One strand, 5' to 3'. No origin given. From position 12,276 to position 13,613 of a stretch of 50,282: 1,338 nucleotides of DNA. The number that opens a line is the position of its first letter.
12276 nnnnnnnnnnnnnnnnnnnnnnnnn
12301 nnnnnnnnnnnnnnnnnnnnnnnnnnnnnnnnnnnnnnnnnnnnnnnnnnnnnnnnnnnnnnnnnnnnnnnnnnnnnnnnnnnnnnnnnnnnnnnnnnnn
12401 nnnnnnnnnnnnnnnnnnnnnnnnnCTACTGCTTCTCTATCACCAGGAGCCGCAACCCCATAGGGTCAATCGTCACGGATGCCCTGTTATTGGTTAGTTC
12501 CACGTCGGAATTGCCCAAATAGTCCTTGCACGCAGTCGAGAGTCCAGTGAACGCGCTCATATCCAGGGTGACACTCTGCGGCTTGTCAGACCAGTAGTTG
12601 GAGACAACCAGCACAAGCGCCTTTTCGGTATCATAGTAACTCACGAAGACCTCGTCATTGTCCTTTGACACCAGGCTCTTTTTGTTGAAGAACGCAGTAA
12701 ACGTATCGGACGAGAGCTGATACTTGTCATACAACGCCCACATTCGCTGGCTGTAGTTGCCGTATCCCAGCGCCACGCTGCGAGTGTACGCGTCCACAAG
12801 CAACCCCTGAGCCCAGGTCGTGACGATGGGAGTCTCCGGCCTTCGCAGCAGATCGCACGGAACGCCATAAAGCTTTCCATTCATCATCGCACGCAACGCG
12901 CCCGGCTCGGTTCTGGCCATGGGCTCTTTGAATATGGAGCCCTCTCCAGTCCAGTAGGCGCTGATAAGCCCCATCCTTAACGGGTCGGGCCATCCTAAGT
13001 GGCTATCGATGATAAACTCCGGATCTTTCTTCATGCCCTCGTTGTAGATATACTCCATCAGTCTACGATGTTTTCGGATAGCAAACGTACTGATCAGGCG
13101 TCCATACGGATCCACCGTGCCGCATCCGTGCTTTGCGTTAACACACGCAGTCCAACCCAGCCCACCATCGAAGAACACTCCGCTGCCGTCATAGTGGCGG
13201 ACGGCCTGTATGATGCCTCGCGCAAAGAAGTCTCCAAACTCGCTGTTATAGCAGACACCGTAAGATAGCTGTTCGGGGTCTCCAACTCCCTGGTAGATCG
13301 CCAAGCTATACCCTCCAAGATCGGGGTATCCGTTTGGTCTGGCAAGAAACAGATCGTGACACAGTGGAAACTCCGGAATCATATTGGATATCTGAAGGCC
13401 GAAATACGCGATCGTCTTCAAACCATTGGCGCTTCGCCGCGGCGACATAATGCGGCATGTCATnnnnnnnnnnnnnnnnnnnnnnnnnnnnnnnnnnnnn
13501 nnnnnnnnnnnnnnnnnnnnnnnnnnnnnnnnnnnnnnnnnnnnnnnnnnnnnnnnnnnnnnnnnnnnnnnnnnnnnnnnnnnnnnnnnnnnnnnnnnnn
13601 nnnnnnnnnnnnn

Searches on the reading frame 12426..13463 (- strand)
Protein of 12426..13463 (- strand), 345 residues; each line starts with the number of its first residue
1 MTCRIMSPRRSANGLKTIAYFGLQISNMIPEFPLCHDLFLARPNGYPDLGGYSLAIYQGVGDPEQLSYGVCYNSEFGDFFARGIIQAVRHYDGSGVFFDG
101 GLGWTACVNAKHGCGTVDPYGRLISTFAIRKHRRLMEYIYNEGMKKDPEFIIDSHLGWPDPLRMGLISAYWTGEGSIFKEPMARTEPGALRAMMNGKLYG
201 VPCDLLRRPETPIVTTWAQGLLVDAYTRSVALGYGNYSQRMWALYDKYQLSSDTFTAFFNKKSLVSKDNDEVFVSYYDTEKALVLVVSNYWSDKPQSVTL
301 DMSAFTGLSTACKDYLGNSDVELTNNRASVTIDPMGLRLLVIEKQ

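Call 55: search_protein_families(library=pfam, proteins=[window:12426-13463:-], max_evalue=0.001)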
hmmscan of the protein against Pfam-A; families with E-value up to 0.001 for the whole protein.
window:12426-13463:- (345 aa): 1 family
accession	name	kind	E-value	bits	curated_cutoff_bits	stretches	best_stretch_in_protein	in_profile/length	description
PF19543.5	GH123_N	-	1.7e-05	23.3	22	1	231-303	852-923/969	Glycoside hydrolase 123, N-terminal domain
